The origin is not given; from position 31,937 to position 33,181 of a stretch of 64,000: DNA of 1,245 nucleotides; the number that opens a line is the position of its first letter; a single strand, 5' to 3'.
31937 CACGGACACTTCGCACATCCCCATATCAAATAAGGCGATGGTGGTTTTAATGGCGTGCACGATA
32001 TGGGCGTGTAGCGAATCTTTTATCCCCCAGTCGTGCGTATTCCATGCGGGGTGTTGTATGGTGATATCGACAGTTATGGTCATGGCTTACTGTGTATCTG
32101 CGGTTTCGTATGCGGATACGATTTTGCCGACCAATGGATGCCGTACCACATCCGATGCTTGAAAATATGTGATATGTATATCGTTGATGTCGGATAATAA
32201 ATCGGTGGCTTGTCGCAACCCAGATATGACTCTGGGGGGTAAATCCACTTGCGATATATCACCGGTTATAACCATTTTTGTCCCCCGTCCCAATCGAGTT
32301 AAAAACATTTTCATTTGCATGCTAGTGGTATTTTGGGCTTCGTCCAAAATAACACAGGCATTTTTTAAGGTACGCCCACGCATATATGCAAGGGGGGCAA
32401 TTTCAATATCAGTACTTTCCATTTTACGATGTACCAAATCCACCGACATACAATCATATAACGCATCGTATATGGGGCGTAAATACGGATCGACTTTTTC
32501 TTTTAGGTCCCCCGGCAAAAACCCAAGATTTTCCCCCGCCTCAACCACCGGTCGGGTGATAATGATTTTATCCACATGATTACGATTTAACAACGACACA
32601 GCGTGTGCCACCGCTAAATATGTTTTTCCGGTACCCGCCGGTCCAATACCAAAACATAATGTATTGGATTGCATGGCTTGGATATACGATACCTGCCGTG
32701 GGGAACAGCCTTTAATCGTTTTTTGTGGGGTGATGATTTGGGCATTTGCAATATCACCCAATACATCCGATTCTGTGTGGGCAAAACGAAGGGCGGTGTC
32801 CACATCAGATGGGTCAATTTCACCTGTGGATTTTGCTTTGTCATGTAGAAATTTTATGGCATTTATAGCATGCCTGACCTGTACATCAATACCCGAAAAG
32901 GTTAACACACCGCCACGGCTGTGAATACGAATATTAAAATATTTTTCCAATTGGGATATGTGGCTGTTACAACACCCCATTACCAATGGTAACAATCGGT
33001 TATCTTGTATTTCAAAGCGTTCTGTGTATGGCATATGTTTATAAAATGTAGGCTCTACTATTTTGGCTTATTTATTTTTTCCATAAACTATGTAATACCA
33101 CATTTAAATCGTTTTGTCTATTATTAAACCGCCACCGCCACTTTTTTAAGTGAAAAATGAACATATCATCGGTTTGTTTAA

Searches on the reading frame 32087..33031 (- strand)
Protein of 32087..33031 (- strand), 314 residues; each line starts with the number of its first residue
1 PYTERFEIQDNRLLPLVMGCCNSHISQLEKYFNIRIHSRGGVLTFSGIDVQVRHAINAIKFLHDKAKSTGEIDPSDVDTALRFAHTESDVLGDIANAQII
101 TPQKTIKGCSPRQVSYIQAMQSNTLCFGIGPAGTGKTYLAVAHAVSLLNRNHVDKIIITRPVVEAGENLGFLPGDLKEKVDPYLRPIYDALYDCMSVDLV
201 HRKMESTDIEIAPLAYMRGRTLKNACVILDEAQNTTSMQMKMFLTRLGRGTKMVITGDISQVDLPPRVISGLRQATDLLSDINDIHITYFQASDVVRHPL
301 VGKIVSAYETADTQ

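Call 6: search_protein_families(library=pfam, proteins=[window:32087-33031:-], max_evalue=1)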
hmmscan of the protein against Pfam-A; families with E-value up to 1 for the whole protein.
window:32087-33031:- (314 aa): 11 families
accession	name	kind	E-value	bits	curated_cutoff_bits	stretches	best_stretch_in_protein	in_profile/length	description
PF02562.22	PhoH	-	4.9e-90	300.9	27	1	106-309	2-205/205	PhoH-like protein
PF13245.12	AAA_19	-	2.4e-09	37.9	25.1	1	118-262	6-129/134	AAA domain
PF13604.12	AAA_30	-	3.3e-07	30.7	27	1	110-262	3-128/191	AAA domain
PF00580.27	UvrD-helicase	-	0.00032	20.9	23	1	226-261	215-250/271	UvrD/REP helicase N-terminal domain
PF00270.35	DEAD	-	0.00033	20.9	26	1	111-241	2-135/167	DEAD/DEAH box helicase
PF13086.12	AAA_11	-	0.0012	19.2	27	1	223-270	213-256/257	AAA domain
PF13401.12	AAA_22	-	0.0027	18.5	27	1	125-249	7-109/130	AAA domain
PF01695.23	IstB_IS21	-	0.0076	16.2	24.1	1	113-147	85-116/238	IstB-like ATP binding protein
PF05707.18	Zot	-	0.056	13.3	20.3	1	126-239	3-97/197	Zonular occludens toxin (Zot)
PF00013.35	KH_1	-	0.085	13.1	21.5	1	4-60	2-65/66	KH domain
PF13173.12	AAA_14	-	0.13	12.7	27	0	209-257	48-97/129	AAA domain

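Call 10: find_related_loci(query=window:32087-33031:-, collection=genome_contigs, flank=10000)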
Query window:32087-33031:- (314 aa) in genome_contigs; peptide patterns used: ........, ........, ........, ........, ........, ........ (x = any residue, [..] = any of these).
600 stretches matched a pattern (row limit reached: there are more); 592 encode a relative of the query (tblastn E <= 1e-3); the best 80 are kept; 80 distinct loci.
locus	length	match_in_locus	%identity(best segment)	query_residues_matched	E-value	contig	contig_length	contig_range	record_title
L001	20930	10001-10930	53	8-309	5e-103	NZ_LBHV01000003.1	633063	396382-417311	Rhizobium sp. LC145 LC145_contig3, whole genome shotgun sequence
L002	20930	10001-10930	53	8-309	8e-103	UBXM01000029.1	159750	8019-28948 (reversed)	Rhizobiales bacterium isolate AFS049984 genome assembly, contig: contig_29, whole genome shotgun sequence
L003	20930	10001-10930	53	8-309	2e-102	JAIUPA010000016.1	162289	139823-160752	MAG: Proteobacteria bacterium isolate RHIZO2 megahit-bin.15~k141_142955, whole genome shotgun sequence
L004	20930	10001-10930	52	8-309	3e-102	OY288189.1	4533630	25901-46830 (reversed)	MAG: uncultured Allorhizobium sp. isolate 430962d4-feab-4201-8fa0-5cd1beb7eb8a genome assembly, chromosome: 1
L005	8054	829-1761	52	8-310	5e-102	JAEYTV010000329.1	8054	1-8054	MAG: Proteobacteria bacterium isolate OH_CBlB_143 k127_2982428, whole genome shotgun sequence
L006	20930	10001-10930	53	8-309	7e-102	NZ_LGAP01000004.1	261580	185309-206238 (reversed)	Ensifer adhaerens strain SD006 contig4, whole genome shotgun sequence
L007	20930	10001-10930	52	8-309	9e-102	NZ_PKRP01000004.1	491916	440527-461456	Rhizobium sp. TH135 NODE_4_length_491916_cov_418.479896, whole genome shotgun sequence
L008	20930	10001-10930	52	8-309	1e-101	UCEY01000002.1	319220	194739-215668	Rhizobiales bacterium isolate AFS068226 genome assembly, contig: contig_2, whole genome shotgun sequence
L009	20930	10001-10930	52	8-309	8e-102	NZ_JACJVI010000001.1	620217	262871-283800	Rhizobium sp. AQ_MP scaffold_1, whole genome shotgun sequence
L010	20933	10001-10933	52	8-310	3e-101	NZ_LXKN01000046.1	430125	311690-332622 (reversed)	Rhizobium sp. AC27/96 AS1I6_4, whole genome shotgun sequence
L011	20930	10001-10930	52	8-309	6e-101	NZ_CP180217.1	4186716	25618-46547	Rhizobium cremeum strain S302 chromosome, complete genome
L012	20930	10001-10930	52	8-309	6e-101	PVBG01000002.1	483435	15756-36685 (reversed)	Neorhizobium tomejilense strain T17_20 NODE_2_length_483435_cov_6.84194_ID_1729, whole genome shotgun sequence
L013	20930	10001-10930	53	8-309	6e-101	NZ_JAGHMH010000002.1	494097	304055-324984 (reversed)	Rhizobium sp. 16-449-1b 16-449-1b_2, whole genome shotgun sequence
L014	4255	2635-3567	52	8-310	2e-101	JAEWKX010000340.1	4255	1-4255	MAG: Proteobacteria bacterium isolate OH_PBrB_67 k127_361453, whole genome shotgun sequence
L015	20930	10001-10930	52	8-309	7e-101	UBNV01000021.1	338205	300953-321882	Rhizobiales bacterium isolate AFS017416 genome assembly, contig: contig_21, whole genome shotgun sequence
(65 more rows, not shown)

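Call 12: find_encoding_contigs(protein=window:32087-33031:-, flank=10000, max_places=6)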
Protein window:32087-33031:- (314 aa): no gene with exactly this product is on record in the collection.
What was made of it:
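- Tried and rejected: My first PhoH exact look-up used coordinates off by one codon, so it failed (call 12).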
